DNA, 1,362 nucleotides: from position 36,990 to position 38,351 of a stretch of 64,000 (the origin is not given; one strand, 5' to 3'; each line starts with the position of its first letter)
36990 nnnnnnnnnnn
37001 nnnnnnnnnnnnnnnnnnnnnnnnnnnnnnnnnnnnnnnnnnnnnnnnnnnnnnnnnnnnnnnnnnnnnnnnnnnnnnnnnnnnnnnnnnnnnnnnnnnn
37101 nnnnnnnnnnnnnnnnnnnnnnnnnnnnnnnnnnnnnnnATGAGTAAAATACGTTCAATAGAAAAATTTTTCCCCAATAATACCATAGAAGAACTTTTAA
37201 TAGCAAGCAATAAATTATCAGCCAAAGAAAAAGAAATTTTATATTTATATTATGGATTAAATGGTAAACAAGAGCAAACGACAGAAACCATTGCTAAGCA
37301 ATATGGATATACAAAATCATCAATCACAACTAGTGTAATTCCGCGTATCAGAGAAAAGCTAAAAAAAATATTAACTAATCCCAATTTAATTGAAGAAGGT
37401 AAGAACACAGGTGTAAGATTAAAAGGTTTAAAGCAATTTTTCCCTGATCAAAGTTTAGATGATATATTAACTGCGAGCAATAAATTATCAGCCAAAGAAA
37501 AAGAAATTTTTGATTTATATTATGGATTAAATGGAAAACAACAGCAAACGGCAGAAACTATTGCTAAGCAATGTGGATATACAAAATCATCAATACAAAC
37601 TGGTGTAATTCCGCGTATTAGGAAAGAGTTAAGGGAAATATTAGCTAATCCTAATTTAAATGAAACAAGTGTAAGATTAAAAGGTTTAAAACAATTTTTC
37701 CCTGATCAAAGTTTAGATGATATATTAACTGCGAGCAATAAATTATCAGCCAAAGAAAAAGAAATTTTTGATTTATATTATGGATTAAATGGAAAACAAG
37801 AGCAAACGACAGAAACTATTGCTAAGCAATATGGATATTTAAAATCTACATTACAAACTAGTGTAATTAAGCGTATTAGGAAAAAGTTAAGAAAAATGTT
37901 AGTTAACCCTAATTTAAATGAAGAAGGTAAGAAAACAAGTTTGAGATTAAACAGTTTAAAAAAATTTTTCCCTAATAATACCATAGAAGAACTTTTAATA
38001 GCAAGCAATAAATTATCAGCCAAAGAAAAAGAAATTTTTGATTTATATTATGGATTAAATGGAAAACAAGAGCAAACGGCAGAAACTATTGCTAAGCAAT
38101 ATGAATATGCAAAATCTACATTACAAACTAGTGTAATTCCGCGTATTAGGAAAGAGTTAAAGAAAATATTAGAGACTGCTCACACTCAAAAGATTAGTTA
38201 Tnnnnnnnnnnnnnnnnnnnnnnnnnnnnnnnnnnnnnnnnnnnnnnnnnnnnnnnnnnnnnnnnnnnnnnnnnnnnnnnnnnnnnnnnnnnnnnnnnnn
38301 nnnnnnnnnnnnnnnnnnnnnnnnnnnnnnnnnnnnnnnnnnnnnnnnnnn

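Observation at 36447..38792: Sporulation-type sigma factor carrying four extra tandem sigma-region-4 domains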

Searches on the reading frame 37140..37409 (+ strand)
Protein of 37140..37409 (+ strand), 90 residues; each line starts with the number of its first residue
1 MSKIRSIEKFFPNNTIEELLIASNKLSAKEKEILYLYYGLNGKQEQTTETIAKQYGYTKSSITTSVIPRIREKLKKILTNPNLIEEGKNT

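Call 16: search_protein_families(library=pfam, proteins=[window:37140-37409:+], max_evalue=0.01)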
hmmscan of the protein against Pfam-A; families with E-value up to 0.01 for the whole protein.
window:37140-37409:+ (90 aa): 1 family
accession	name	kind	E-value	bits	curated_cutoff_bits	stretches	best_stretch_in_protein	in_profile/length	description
PF04545.22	Sigma70_r4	-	3e-05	23.9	24.1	1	25-62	4-37/50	Sigma-70, region 4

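Call 26: search_protein_representatives(alignment_id=A3)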
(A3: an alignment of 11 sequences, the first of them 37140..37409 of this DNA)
Query: 11 sequences, 80 profile positions. Proteins with E-value up to 0.001 (for the whole library): 1442; up to 1e-10: 628; up to 1e-30: 138. The best 150 are listed.
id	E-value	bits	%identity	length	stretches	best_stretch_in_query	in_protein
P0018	5.7e-150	504.0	-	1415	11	6-75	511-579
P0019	5.5e-146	491.2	-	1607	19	3-77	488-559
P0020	3.3e-140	472.7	-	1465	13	3-74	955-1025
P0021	1.0e-120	410.2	-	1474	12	5-78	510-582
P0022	1.6e-118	403.2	-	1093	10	4-77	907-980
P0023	1.7e-108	371.1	-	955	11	7-75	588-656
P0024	1.0e-102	352.6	-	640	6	5-78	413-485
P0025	1.3e-95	329.8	-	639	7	4-77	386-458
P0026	1.1e-94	326.9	-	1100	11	2-74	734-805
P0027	3.1e-91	315.8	-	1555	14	6-72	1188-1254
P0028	6.9e-91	314.6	-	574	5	3-75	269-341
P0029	2.0e-90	313.2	-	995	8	5-75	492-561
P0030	1.1e-89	310.8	-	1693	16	8-75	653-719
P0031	4.1e-89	308.9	-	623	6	4-73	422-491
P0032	1.7e-85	297.3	-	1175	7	2-72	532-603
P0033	4.0e-81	283.3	-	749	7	8-77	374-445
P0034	1.0e-80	282.1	-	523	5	3-75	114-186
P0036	7.1e-79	276.1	-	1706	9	9-79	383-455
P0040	2.8e-74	261.4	-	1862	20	13-74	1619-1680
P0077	4.5e-52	190.2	-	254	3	3-77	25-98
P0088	2.1e-46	172.1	-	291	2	3-78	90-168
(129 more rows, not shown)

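Call 29: search_protein_families(library=pfam, proteins=[P0018, P0019, P0022, P0024, P0025, P0028, P0034, P0040, P0077], max_evalue=0.00001)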
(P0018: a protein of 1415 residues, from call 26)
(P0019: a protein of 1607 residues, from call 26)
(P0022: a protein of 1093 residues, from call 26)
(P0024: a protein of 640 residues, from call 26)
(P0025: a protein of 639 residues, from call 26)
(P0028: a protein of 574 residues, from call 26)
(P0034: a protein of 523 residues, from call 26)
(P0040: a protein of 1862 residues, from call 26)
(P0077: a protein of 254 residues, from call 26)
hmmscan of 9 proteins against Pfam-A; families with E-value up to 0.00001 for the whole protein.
P0018 (1415 aa): 6 families
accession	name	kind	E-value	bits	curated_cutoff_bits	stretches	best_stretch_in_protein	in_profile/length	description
PF04545.22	Sigma70_r4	-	5.1e-33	112.8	24.1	1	415-462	5-49/50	Sigma-70, region 4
PF04542.20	Sigma70_r2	-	1.6e-20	73.1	24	1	243-312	1-70/71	Sigma-70 region 2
PF04539.22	Sigma70_r3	-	2.6e-13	50.3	25.3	1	322-396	1-77/78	Sigma-70 region 3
PF08281.18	Sigma70_r4_2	-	1.7e-10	40.8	25.7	0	829-856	2-29/54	Sigma-70, region 4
PF12024.13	DUF3512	-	1.1e-08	35.6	23.4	0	646-711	85-149/186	Domain of unknown function (DUF3512)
PF00140.25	Sigma70_r1_2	-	1.3e-08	35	22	1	205-237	1-33/34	Sigma-70 factor, region 1.2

P0019 (1607 aa): 2 families
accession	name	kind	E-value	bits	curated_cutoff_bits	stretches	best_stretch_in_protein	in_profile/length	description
PF08281.18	Sigma70_r4_2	-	9.3e-13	48.1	25.7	0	366-396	2-32/54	Sigma-70, region 4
PF04545.22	Sigma70_r4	-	2.6e-10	40.1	24.1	0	509-527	1-19/50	Sigma-70, region 4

P0022 (1093 aa): 5 families
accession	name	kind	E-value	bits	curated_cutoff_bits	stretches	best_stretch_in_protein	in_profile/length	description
PF08281.18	Sigma70_r4_2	-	9.8e-28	96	25.7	0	667-694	2-29/54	Sigma-70, region 4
PF04545.22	Sigma70_r4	-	1.7e-21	75.9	24.1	0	672-693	1-22/50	Sigma-70, region 4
PF13684.11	FakA-like_C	-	2e-17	63.8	23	0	835-875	151-191/216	Fatty acid kinase subunit A-like, C-terminal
PF14106.11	DUF4279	-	2.7e-11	44.2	25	0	828-860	46-77/116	Domain of unknown function (DUF4279)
PF18039.7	UBA_6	-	1.3e-08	35.1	23.5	0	494-508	13-27/42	UBA-like domain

P0024 (640 aa): 12 families
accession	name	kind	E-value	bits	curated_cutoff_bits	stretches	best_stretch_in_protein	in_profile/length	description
PF08281.18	Sigma70_r4_2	-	2.7e-15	56.2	25.7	0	194-220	1-27/54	Sigma-70, region 4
PF04545.22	Sigma70_r4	-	9.2e-14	51.1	24.1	0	47-68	1-22/50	Sigma-70, region 4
PF20196.3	DUF6559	-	3e-12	47.1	27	0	411-465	18-74/126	Family of unknown function (DUF6559)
PF18039.7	UBA_6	-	2.7e-08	34.1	23.5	0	347-359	13-25/42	UBA-like domain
PF03448.22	MgtE_N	-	7e-08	33.4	25.9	0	264-312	44-92/102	MgtE intracellular N domain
PF09345.15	SiaC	-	1.6e-07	31.5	24.5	0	224-281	21-76/120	SiaC family regulatory phosphoprotein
PF12024.13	DUF3512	-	3e-07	30.9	23.4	0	346-380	110-143/186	Domain of unknown function (DUF3512)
PF19314.4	DUF5917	-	6.6e-07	29.8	27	0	393-447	35-88/94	Family of unknown function (DUF5917)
PF20811.2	PARG_cat_N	-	7.3e-07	29.9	25.6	0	461-509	2-44/118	Poly (ADP-ribose) glycohydrolase (PARG), helical domain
PF07299.16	EF-G-binding_N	-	9.3e-07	29.7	27.1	0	108-137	27-56/83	Elongation factor G-binding protein, N-terminal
PF17997.7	Cry1Ac_D5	-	1.2e-06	28.9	25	0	189-223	63-95/173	Insecticidal delta-endotoxin CryIA(c) domain 5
PF13684.11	FakA-like_C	-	3.3e-06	27.1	23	0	426-463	152-189/216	Fatty acid kinase subunit A-like, C-terminal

P0025 (639 aa): 2 families
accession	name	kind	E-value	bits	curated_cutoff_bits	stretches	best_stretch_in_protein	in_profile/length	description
PF04545.22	Sigma70_r4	-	1.6e-13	50.4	24.1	0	179-198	2-18/50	Sigma-70, region 4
PF08281.18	Sigma70_r4_2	-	2.9e-07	30.5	25.7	0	173-198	2-27/54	Sigma-70, region 4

P0028 (574 aa): 3 families
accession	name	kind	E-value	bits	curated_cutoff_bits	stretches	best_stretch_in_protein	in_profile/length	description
PF04545.22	Sigma70_r4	-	4e-14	52.3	24.1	0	290-310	1-21/50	Sigma-70, region 4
PF08281.18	Sigma70_r4_2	-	3.8e-06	26.9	25.7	0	285-311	2-28/54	Sigma-70, region 4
PF23191.1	WH_MCM3_C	-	4.2e-06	27.3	27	0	404-434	2-33/77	MCM3-like, winged helix domain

P0034 (523 aa): 4 families
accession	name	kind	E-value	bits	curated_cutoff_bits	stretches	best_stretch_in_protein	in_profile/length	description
PF04545.22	Sigma70_r4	-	3.7e-12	46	24.1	0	136-156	2-22/50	Sigma-70, region 4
PF08281.18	Sigma70_r4_2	-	1.2e-10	41.3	25.7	0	130-160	2-32/54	Sigma-70, region 4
PF03448.22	MgtE_N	-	4.5e-06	27.6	25.9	0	130-229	4-93/102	MgtE intracellular N domain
PF14163.11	SieB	-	8.1e-06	25.9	26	0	355-386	57-89/147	Super-infection exclusion protein B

P0040 (1862 aa): 1 family
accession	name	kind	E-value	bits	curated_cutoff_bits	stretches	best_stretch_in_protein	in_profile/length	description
PF20053.4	WC-rich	-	9.4e-12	45.5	24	0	808-836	49-77/106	Wolframin cysteine-rich domain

P0077 (254 aa): 5 families
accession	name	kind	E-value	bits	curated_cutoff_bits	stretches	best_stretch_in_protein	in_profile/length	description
PF13684.11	FakA-like_C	-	2.4e-08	34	23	0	16-84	132-196/216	Fatty acid kinase subunit A-like, C-terminal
PF20196.3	DUF6559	-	3.4e-07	30.8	27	0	91-155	7-73/126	Family of unknown function (DUF6559)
PF12024.13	DUF3512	-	7.4e-07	29.6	23.4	0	42-66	114-138/186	Domain of unknown function (DUF3512)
PF18039.7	UBA_6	-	7.5e-06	26.3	23.5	0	38-51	13-26/42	UBA-like domain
PF13233.12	Complex1_LYR_2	-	7.6e-06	27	22.3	0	168-211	6-43/80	Complex1_LYR-like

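Call 47: search_protein_families(library=ncbifam, proteins=[P0024, P0028, P0033], max_evalue=0.01)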
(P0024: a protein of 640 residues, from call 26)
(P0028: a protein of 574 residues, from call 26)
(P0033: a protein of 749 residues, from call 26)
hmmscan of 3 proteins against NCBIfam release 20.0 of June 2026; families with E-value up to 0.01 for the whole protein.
P0024 (640 aa): 23 families
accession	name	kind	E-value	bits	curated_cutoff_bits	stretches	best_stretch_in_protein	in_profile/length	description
TIGR02937.1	sigma70-ECF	superfamily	2.2e-19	69.7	42.9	1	420-604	102-164/165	sigma-70 family RNA polymerase sigma factor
TIGR02393.1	RpoD_Cterm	equivalog_domain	4.4e-16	59.2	354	1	422-491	163-228/238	RNA polymerase sigma factor RpoD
NF053879.1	RNAPolSigSigVBac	equivalog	3.2e-09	36.7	190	0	186-221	90-125/160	RNA polymerase sigma factor SigV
TIGR02394.1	rpoS_proteo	equivalog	1.5e-08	34.5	378.7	0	188-217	207-236/285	RNA polymerase sigma factor RpoS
NF004471.0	PRK05803.1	subfamily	2.2e-08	33.6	252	0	33-74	158-200/235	RNA polymerase sporulation sigma factor SigK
TIGR02983.1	SigE-fam_strep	subfamily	1.4e-07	31.6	141.55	0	268-298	98-128/162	SigE family RNA polymerase sigma factor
TIGR02997.1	Sig70-cyanoRpoD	subfamily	2e-07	30.6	384.5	0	40-71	239-270/298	RNA polymerase sigma factor, RpoD/SigA family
NF009195.0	PRK12543.1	subfamily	2.5e-07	30.4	197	0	323-374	95-146/192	RNA polymerase sigma factor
NF004561.0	PRK05901.1-3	equivalog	3.5e-07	29.7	582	0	426-493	466-521/537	RNA polymerase sigma factor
NF007646.0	PRK10318.1-3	equivalog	5.7e-07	29.7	171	0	185-219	17-50/122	hypothetical protein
NF041931.2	MzaA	equivalog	1.1e-06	27.8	800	0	25-70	631-673/726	MZA anti-phage system associated sigma-70 family RNA polymerase sigma factor MzaA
TIGR02980.1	SigBFG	subfamily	1.5e-06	28.1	234.35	0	37-68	165-196/227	SigB/SigF/SigG family RNA polymerase sigma factor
NF045770.1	MPN403_MG284_C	domain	3.2e-06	27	37.3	0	42-63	3-24/57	MG284/MPN403 family protein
NF006377.0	PRK08611.1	equivalog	8.3e-06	24.6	742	0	348-417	505-571/576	pyruvate oxidase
NF006666.0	PRK09210.1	equivalog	2.9e-05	23.5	572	0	412-491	289-360/370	RNA polymerase sigma factor RpoD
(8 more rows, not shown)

P0028 (574 aa): 13 families
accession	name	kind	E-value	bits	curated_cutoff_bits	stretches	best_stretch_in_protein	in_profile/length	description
TIGR02393.1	RpoD_Cterm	equivalog_domain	6.9e-15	55.3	354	0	271-310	154-193/238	RNA polymerase sigma factor RpoD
TIGR02997.1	Sig70-cyanoRpoD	subfamily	3.3e-11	43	384.5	0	250-313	207-269/298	RNA polymerase sigma factor, RpoD/SigA family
TIGR02937.1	sigma70-ECF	superfamily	7.1e-11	42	42.9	0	268-310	96-134/165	sigma-70 family RNA polymerase sigma factor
NF005920.0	PRK07921.1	subfamily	1.6e-10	40.5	464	0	181-214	253-286/328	RNA polymerase sigma factor SigB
TIGR02952.1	Sig70_famx2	equivalog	3.7e-08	33.4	206.45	0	245-312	74-141/170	ECF subfamily RNA polymerase sigma factor, BldN family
NF004471.0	PRK05803.1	subfamily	5.4e-08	32.4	252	0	283-320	166-203/235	RNA polymerase sporulation sigma factor SigK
NF041931.2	MzaA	equivalog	1.1e-06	27.9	800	0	236-313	595-673/726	MZA anti-phage system associated sigma-70 family RNA polymerase sigma factor MzaA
TIGR02846.1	spore_sigmaK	equivalog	1.5e-05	24.6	298.65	0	283-319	164-200/227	RNA polymerase sporulation sigma factor SigK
NF004207.0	PRK05657.1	equivalog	0.00012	21.5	394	0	182-214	253-285/329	RNA polymerase sigma factor RpoS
NF045770.1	MPN403_MG284_C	domain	0.00015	21.7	37.3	0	186-210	3-27/57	MG284/MPN403 family protein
TIGR02479.1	FliA_WhiG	subfamily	0.0044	16.8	189.6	0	254-310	136-192/224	FliA/WhiG family RNA polymerase sigma factor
TIGR02929.1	anfG_nitrog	equivalog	0.0065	16.5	124.7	0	166-198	58-90/109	Fe-only nitrogenase subunit delta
TIGR03209.1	P21_Cbot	equivalog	0.0088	16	138.35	0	269-310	83-124/142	botulinum neurotoxin transcription-activating sigma factor BotR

P0033 (749 aa): 35 families (the best 25 are shown)
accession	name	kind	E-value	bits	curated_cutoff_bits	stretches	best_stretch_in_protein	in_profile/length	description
TIGR02937.1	sigma70-ECF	superfamily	9.4e-40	135.9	42.9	5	208-268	108-164/165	sigma-70 family RNA polymerase sigma factor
NF006158.0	PRK08301.1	equivalog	9.7e-40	136.5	339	7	212-269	180-237/241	RNA polymerase sporulation sigma factor SigE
TIGR02997.1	Sig70-cyanoRpoD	subfamily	9.5e-38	130.1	384.5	7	567-609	241-283/298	RNA polymerase sigma factor, RpoD/SigA family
NF004471.0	PRK05803.1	subfamily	2.6e-36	125.1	252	5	213-272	172-231/235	RNA polymerase sporulation sigma factor SigK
TIGR02835.1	spore_sigmaE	equivalog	1.8e-35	122.5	348.6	6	213-270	174-231/234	RNA polymerase sporulation sigma factor SigE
TIGR02846.1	spore_sigmaK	equivalog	1e-34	120.1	298.65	4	214-267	171-224/227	RNA polymerase sporulation sigma factor SigK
TIGR02393.1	RpoD_Cterm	equivalog_domain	1.8e-26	93.2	354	2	16-65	168-217/238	RNA polymerase sigma factor RpoD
TIGR02394.1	rpoS_proteo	equivalog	9.3e-23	81.1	378.7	1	18-79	216-276/285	RNA polymerase sigma factor RpoS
NF005413.0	PRK06986.1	subfamily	8.7e-22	78.1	201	3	506-609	117-218/241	RNA polymerase sigma factor FliA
TIGR02479.1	FliA_WhiG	subfamily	7.2e-19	68.4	189.6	1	507-603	101-199/224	FliA/WhiG family RNA polymerase sigma factor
NF005920.0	PRK07921.1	subfamily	3.3e-18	65.8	464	0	381-430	254-303/328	RNA polymerase sigma factor SigB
NF041931.2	MzaA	equivalog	3e-15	56.1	800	1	505-606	589-684/726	MZA anti-phage system associated sigma-70 family RNA polymerase sigma factor MzaA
TIGR02985.1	Sig70_bacteroi1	subfamily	2.1e-14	54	126.4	0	469-525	98-150/162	RNA polymerase sigma-70 factor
NF004207.0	PRK05657.1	equivalog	9.4e-14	51.5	394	0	568-634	258-324/329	RNA polymerase sigma factor RpoS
TIGR02989.1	Sig-70_gvs1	subfamily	4.6e-13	49.4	124.55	0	567-624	102-155/158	RNA polymerase sigma-70 factor, Rhodopirellula/Verrucomicrobium family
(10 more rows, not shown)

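Call 48: search_protein_families(library=phrogs, proteins=[P0024, P0033], max_evalue=0.01)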
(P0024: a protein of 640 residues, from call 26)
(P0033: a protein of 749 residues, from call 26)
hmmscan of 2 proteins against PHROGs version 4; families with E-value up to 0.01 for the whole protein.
P0024 (640 aa): 15 families
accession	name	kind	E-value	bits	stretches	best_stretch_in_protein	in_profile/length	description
phrog_351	-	transcription regulation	4.8e-08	33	0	34-73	659-697/928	RNA polymerase sigma factor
phrog_10960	-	unknown function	9.1e-08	33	0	167-251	60-141/162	-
phrog_36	-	transcription regulation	2.4e-07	31.6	0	40-68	129-157/220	transcriptional regulator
phrog_8655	-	unknown function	1.3e-06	29.3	0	195-221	15-40/55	-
phrog_29095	-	DNA, RNA and nucleotide metabolism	1.5e-06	29.6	0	429-470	19-60/92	endonuclease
phrog_33277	-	DNA, RNA and nucleotide metabolism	2.1e-05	25.7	0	108-238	5-129/150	ParB-like partition protein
phrog_1957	-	unknown function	0.00016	22.7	0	348-365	58-75/82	-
phrog_2198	-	transcription regulation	0.0029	18.8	0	33-80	65-112/133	Alt-like transcription activator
phrog_24562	-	unknown function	0.004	18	0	288-303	8-23/27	-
phrog_6870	-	unknown function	0.0057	17.4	0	328-379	117-168/174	-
phrog_5349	-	unknown function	0.0061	17.7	0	190-214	54-78/132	-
phrog_3512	-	transcription regulation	0.0079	17.4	0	107-178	45-114/130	sigma factor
phrog_22893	-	unknown function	0.0079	17.1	0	200-229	5-34/59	-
phrog_17831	-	unknown function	0.0086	16.9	0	128-154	138-164/209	-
phrog_24009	-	unknown function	0.0095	17.4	0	170-208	17-55/105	-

P0033 (749 aa): 13 families
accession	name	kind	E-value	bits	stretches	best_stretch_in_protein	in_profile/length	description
phrog_351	-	transcription regulation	3.7e-50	172.4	6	352-442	593-723/928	RNA polymerase sigma factor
phrog_36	-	transcription regulation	3.2e-40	139.1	7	384-449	130-191/220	transcriptional regulator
phrog_13787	-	unknown function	6.9e-22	79.4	2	385-447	113-170/172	-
phrog_1740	-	transcription regulation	1.5e-14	54.4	2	528-638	113-227/567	RNA polymerase sigma factor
phrog_3512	-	transcription regulation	2.1e-11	45.1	0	215-284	63-127/130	sigma factor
phrog_11138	-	unknown function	3.7e-06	28.3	0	236-271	106-141/142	-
phrog_4326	-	unknown function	5e-06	27.2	0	11-29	26-44/92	-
phrog_4996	-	unknown function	2.6e-05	25.1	0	21-64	12-55/99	-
phrog_1190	-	transcription regulation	7.5e-05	23.6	1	663-721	98-151/167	RNA polymerase sigma factor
phrog_15204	-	transcription regulation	0.00019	22.1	0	389-437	11-60/79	anti-repressor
phrog_30750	-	unknown function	0.0003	21.6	0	562-581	22-41/53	-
phrog_11036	-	unknown function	0.0021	19.4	0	365-396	84-115/117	-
phrog_4108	-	unknown function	0.0079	17.2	0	114-178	14-78/161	-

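Call 80: find_encoding_contigs(protein=P0018, flank=6000, max_places=2)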
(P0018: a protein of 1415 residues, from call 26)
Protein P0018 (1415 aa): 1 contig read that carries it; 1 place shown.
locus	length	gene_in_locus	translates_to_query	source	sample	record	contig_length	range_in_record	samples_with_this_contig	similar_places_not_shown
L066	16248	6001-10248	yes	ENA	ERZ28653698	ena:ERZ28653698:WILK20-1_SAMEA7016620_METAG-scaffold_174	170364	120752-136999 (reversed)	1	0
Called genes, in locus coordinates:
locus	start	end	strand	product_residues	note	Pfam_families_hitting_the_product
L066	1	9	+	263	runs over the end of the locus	PF12679:ABC2_membrane_2, PF12730:ABC2_membrane_4 (weak), PF13346:ABC2_membrane_5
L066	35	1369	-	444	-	PF03448:MgtE_N, PF00571:CBS, PF01769:MgtE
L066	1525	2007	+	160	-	PF13420:Acetyltransf_4, PF00583:Acetyltransf_1, PF13673:Acetyltransf_10 (weak), PF13508:Acetyltransf_7, PF08445:FR47 (faint)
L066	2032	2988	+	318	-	PF05050:Methyltransf_21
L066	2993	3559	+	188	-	PF01966:HD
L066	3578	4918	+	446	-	PF13328:HD_4, PF13521:AAA_28 (weak)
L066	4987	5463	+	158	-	PF08660:Alg14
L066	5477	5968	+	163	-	PF04101:Glyco_tran_28_C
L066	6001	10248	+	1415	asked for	PF13684:FakA-like_C (faint), PF00140:Sigma70_r1_2, PF04542:Sigma70_r2, PF04539:Sigma70_r3, PF08281:Sigma70_r4_2 (faint), PF18039:UBA_6 (faint), PF04545:Sigma70_r4, PF12024:DUF3512 (faint)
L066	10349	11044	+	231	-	PF08282:Hydrolase_3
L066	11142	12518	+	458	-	PF01336:tRNA_anti-codon, PF00152:tRNA-synt_2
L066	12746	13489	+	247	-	PF01135:PCMT (weak), PF01209:Ubie_methyltran, PF06325:PrmA (weak), PF13489:Methyltransf_23, PF08241:Methyltransf_11, PF08242:Methyltransf_12, PF13649:Methyltransf_25, PF13847:Methyltransf_31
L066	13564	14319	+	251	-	PF04203:Sortase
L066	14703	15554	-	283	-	PF00892:EamA (weak)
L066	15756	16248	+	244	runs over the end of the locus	PF01381:HTH_3, PF12844:HTH_19, PF13560:HTH_31 (weak), PF01928:CYTH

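Call 91: find_encoding_contigs(protein=P0088, flank=5000, max_places=4)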
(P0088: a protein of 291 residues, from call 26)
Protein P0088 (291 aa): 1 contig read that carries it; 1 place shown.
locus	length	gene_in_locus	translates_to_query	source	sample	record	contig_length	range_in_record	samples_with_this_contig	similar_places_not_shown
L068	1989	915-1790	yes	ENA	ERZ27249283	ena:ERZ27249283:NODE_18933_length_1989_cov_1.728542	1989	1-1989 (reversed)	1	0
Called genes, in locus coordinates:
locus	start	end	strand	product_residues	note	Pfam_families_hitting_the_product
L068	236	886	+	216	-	PF04542:Sigma70_r2, PF08281:Sigma70_r4_2 (weak), PF04545:Sigma70_r4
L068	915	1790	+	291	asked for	PF04545:Sigma70_r4 (faint)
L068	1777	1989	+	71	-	?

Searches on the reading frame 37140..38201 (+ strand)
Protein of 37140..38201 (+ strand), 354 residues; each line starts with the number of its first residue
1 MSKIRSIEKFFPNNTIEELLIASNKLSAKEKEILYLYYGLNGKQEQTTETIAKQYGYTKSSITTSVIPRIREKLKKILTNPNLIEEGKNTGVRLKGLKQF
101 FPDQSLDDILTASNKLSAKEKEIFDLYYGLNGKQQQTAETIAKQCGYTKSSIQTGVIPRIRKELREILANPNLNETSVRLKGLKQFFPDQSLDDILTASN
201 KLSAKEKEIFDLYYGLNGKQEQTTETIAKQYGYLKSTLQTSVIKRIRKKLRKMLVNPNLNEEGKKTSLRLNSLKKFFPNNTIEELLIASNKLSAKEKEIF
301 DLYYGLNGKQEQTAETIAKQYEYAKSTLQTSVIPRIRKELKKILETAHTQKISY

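Call 47: search_protein_families(library=ncbifam, proteins=[window:37140-38201:+], max_evalue=0.01)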
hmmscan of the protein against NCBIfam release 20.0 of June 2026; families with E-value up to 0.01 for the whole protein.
window:37140-38201:+ (354 aa): 28 families (the best 25 are shown)
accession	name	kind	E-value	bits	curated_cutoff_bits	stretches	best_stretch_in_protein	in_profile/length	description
NF006158.0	PRK08301.1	equivalog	2.8e-24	85.9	339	4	196-253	180-240/241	RNA polymerase sporulation sigma factor SigE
TIGR02835.1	spore_sigmaE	equivalog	6.1e-24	84.8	348.6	4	196-253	173-233/234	RNA polymerase sporulation sigma factor SigE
TIGR02937.1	sigma70-ECF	superfamily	4.4e-21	75.2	42.9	4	192-254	108-165/165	sigma-70 family RNA polymerase sigma factor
NF004471.0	PRK05803.1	subfamily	5.1e-18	65.1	252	4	17-63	168-214/235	RNA polymerase sporulation sigma factor SigK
TIGR02394.1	rpoS_proteo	equivalog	2.1e-17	63.6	378.7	2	23-83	220-279/285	RNA polymerase sigma factor RpoS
TIGR02997.1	Sig70-cyanoRpoD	subfamily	5.6e-17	62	384.5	1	14-62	241-286/298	RNA polymerase sigma factor, RpoD/SigA family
TIGR02846.1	spore_sigmaK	equivalog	7.6e-16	58.3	298.65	2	16-63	165-212/227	RNA polymerase sporulation sigma factor SigK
TIGR02393.1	RpoD_Cterm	equivalog_domain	8.5e-16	58.3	354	2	13-64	167-215/238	RNA polymerase sigma factor RpoD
NF004207.0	PRK05657.1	equivalog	1.6e-12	47.5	394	0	114-175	264-324/329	RNA polymerase sigma factor RpoS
NF005920.0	PRK07921.1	subfamily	5.8e-12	45.2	464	0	193-252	258-316/328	RNA polymerase sigma factor SigB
NF041931.2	MzaA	equivalog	2.4e-11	43.2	800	0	24-60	652-688/726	MZA anti-phage system associated sigma-70 family RNA polymerase sigma factor MzaA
NF005643.0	PRK07406.1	equivalog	4.4e-11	42.4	500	0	23-63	333-373/397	RNA polymerase sigma factor RpoD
TIGR02952.1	Sig70_famx2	equivalog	6e-11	42.5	206.45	0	193-249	114-169/170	ECF subfamily RNA polymerase sigma factor, BldN family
TIGR02989.1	Sig-70_gvs1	subfamily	3.6e-10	40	124.55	0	114-166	109-156/158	RNA polymerase sigma-70 factor, Rhodopirellula/Verrucomicrobium family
NF006666.0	PRK09210.1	equivalog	3.2e-08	33.3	572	0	24-63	307-346/370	RNA polymerase sigma factor RpoD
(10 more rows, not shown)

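Call 48: search_protein_families(library=phrogs, proteins=[window:37140-38201:+], max_evalue=0.01)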
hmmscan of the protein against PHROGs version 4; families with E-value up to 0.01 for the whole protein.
window:37140-38201:+ (354 aa): 16 families
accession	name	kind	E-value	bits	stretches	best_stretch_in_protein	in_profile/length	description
phrog_351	-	transcription regulation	3.9e-23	83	4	17-83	667-731/928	RNA polymerase sigma factor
phrog_1190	-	transcription regulation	4e-16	60.2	1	195-255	105-160/167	RNA polymerase sigma factor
phrog_1740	-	transcription regulation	3.2e-10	40.1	0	193-257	160-219/567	RNA polymerase sigma factor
phrog_3512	-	transcription regulation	4.3e-10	40.9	0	23-89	63-123/130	sigma factor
phrog_24351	-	DNA, RNA and nucleotide metabolism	6.9e-09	37.1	0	289-344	39-89/90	endonuclease VII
phrog_803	-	moron, auxiliary metabolic gene and host takeover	2.1e-06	29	0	117-166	4-53/117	host nuclease inhibitor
phrog_11726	-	moron, auxiliary metabolic gene and host takeover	1.7e-05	25.9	0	222-248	27-53/89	sporulation stage III protein D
phrog_16533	-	unknown function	4.5e-05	24.8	0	44-74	25-55/106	-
phrog_485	-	unknown function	0.00017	22.6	0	202-236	44-75/89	-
phrog_18414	-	unknown function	0.00025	22.5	0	6-33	11-38/95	-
phrog_3751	-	moron, auxiliary metabolic gene and host takeover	0.00032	22.1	0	284-329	39-85/92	membrane protein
phrog_15429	-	unknown function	0.0022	18.9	0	193-221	25-53/65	-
phrog_6875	-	unknown function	0.004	18.3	0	200-257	37-94/98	-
phrog_13442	-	unknown function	0.005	18.1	0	311-342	52-83/89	-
phrog_16568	-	moron, auxiliary metabolic gene and host takeover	0.0078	17.4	0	40-80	14-55/129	Ren-like exclusion protein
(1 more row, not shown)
